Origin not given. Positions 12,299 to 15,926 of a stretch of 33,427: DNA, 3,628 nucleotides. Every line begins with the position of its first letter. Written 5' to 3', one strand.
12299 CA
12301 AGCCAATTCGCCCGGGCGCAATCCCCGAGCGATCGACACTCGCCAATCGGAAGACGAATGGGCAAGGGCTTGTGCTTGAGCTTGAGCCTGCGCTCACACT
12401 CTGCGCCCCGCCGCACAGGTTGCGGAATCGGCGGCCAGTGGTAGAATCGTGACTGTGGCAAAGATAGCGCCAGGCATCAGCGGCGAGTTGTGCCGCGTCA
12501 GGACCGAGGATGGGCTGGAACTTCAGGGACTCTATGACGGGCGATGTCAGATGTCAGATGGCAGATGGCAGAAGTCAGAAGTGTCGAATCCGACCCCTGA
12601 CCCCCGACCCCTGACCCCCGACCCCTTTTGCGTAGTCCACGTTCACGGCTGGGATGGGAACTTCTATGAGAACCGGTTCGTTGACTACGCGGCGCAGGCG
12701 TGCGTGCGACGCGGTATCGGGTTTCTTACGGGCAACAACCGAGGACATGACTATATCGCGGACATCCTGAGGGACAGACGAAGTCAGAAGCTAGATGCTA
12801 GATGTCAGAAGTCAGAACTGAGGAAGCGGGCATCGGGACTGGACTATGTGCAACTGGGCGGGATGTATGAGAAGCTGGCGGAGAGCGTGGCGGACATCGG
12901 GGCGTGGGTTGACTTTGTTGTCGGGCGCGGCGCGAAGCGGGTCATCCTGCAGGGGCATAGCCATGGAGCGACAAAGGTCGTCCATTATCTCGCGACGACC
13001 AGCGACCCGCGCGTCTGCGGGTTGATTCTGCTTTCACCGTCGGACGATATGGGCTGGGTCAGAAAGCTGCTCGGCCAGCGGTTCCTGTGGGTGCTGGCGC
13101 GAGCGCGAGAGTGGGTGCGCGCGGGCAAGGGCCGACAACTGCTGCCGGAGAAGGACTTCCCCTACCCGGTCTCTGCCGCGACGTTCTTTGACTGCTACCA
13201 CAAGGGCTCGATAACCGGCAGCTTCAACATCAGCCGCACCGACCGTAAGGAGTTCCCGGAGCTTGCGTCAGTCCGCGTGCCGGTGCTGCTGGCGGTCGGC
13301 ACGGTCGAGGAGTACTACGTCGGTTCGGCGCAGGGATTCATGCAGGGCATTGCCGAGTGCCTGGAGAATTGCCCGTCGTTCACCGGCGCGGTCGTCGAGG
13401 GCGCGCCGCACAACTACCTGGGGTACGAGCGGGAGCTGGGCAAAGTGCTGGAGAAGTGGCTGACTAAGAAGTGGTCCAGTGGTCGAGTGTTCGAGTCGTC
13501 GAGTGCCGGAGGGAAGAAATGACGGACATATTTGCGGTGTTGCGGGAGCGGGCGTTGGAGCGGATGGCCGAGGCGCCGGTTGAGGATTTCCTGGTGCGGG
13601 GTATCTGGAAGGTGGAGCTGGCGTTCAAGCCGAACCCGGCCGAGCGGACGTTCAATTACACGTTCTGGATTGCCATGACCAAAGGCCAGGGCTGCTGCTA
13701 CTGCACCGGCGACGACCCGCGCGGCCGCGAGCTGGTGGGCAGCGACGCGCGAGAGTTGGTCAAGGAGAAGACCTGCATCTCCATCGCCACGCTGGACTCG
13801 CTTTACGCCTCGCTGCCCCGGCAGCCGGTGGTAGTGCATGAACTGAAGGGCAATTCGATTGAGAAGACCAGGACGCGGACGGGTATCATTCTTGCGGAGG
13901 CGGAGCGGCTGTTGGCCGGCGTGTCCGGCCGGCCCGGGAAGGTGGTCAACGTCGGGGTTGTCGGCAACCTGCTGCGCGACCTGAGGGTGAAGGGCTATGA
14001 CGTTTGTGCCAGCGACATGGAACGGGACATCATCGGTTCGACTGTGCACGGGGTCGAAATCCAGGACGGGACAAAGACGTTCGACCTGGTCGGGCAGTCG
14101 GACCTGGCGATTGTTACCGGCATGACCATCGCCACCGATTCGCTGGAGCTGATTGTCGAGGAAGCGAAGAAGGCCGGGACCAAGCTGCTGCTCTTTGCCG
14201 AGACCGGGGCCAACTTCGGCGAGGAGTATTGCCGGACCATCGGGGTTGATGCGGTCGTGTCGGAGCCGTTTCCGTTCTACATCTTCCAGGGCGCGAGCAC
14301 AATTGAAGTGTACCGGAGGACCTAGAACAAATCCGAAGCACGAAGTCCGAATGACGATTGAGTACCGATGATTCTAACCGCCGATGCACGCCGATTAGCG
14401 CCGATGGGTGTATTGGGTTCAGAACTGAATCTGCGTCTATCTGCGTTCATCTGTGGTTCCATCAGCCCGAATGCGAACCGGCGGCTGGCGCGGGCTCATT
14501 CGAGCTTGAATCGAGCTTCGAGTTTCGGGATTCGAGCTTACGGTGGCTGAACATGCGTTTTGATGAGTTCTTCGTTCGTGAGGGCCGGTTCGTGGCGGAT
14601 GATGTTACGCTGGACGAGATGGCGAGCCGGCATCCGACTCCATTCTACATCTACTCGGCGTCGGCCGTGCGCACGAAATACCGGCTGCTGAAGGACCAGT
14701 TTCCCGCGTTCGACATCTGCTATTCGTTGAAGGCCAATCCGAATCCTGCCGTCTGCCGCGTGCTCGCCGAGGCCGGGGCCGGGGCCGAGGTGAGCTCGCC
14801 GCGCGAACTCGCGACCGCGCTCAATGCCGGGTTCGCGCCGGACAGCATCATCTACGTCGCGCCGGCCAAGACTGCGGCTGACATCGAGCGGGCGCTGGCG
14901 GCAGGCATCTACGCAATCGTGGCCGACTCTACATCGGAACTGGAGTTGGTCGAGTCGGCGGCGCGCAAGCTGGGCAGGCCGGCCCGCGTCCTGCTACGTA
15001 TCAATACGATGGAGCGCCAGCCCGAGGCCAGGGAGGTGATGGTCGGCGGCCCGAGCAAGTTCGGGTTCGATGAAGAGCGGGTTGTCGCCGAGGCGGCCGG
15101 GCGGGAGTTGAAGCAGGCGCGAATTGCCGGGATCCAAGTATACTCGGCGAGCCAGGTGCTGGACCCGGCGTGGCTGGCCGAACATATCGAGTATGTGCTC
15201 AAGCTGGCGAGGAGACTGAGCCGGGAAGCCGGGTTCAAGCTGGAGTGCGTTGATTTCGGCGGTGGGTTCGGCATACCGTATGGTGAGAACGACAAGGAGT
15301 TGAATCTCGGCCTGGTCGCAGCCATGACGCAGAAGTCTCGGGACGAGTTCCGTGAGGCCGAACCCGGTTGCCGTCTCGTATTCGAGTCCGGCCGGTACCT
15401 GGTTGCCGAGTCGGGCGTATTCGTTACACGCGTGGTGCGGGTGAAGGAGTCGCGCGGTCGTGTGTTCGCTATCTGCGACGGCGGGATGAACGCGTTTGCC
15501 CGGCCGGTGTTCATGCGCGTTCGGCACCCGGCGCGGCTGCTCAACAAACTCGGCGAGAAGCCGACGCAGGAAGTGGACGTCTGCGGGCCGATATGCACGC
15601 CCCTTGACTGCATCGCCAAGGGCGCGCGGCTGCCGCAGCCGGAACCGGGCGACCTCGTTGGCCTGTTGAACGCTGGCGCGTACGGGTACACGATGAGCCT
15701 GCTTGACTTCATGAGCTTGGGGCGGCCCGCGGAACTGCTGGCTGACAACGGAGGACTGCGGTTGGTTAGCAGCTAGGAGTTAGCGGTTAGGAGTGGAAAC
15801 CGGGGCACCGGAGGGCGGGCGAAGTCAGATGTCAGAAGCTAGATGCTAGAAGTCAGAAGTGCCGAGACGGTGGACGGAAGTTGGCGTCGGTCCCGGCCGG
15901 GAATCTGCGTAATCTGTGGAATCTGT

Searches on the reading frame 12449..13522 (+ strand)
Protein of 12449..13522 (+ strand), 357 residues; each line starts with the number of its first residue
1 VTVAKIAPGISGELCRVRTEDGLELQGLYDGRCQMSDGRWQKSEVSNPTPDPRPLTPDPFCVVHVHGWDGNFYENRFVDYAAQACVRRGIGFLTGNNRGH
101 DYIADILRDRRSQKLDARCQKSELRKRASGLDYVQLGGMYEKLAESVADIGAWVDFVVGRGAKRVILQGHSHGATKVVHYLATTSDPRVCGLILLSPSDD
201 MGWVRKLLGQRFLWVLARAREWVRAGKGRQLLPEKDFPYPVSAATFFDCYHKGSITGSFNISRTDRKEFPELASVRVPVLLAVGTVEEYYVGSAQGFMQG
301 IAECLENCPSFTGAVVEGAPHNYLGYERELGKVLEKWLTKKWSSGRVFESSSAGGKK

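Call 7: search_protein_families(library=pfam, proteins=[window:12449-13522:+], max_evalue=0.01)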
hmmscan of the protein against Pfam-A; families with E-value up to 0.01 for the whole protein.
window:12449-13522:+ (357 aa): 4 families
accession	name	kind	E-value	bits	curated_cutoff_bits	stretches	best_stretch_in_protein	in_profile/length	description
PF08538.16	DUF1749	-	1.1e-06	28.4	24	1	146-247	83-199/299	Protein of unknown function (DUF1749)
PF12146.15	Hydrolase_4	-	1.5e-06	28.2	27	1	139-225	51-139/239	Serine aminopeptidase, S33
PF00561.26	Abhydrolase_1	-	0.0002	21.5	25.8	1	62-214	3-120/245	alpha/beta hydrolase fold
PF12048.14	DUF3530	-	0.00061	19.6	29.8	1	148-205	180-237/310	Protein of unknown function (DUF3530)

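Call 54: find_homologous_proteins(query=window:12449-13522:+, max_evalue=1e-10)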
Query window:12449-13522:+ (357 aa): 693 proteins with E <= 1e-10 among 5255 candidates; the best 120 are listed.
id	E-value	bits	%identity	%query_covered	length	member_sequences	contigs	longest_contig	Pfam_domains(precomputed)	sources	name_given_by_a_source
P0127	9.9e-223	757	100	90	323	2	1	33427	PF12697.14,PF08538.17,PF12146.16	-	-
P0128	1.9e-177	608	74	100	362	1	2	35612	PF12697.14,PF08538.17,PF12146.16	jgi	jgi:pimeloyl-ACP methyl ester carboxylesterase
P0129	6.4e-176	603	73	97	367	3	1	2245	PF12048.15,PF12697.14,PF08538.17,PF12146.16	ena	-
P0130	7.4e-174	596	73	95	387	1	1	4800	PF12048.15,PF08538.17,PF12146.16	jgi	jgi:pimeloyl-ACP methyl ester carboxylesterase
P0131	1.1e-166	573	78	88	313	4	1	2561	PF12697.14,PF08538.17,PF12146.16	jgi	-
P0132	4.8e-163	561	70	98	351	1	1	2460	PF12697.14,PF08538.17,PF12146.16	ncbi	-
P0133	8.0e-161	553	71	93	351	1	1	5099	PF12697.14,PF12146.16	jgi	jgi:pimeloyl-ACP methyl ester carboxylesterase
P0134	1.2e-159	549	74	89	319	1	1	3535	PF12048.15,PF12697.14,PF08538.17,PF12146.16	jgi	jgi:pimeloyl-ACP methyl ester carboxylesterase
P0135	2.6e-158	545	70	94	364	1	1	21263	PF12048.15,PF08538.17,PF12146.16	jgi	jgi:pimeloyl-ACP methyl ester carboxylesterase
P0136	4.4e-157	541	71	95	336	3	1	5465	PF12048.15,PF12697.14,PF08538.17,PF12146.16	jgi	-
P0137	1.6e-156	539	71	92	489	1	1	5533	PF12048.15,PF12697.14,PF08538.17,PF12146.16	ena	-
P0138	5.0e-156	537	74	87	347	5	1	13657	PF12697.14,PF08538.17,PF12146.16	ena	-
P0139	8.0e-156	537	68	98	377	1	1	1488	PF12048.15,PF12697.14,PF08538.17,PF00561.27,PF12146.16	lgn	-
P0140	1.1e-155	536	63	97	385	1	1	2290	PF12048.15,PF08538.17,PF12146.16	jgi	jgi:pimeloyl-ACP methyl ester carboxylesterase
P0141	1.3e-154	533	70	92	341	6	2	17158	PF12048.15,PF12697.14,PF08538.17,PF12146.16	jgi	-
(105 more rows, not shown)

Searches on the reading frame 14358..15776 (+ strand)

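Call 7: search_protein_families(library=pfam, proteins=[window:14358-15776:+], max_evalue=0.01)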
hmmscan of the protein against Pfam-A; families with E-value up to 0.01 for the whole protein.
window:14358-15776:+ (472 aa): 3 families
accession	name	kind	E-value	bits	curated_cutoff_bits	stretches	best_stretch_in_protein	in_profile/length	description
PF02784.22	Orn_Arg_deC_N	-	8.9e-47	160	23.4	1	103-350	3-247/247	Pyridoxal-dependent decarboxylase, pyridoxal binding domain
PF00278.28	Orn_DAP_Arg_deC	-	1.9e-21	76.5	23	1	97-440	2-95/95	Pyridoxal-dependent decarboxylase, C-terminal sheet domain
PF01168.26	Ala_racemase_N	-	1.6e-05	25.2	24.1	1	102-298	4-191/220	Alanine racemase, N-terminal domain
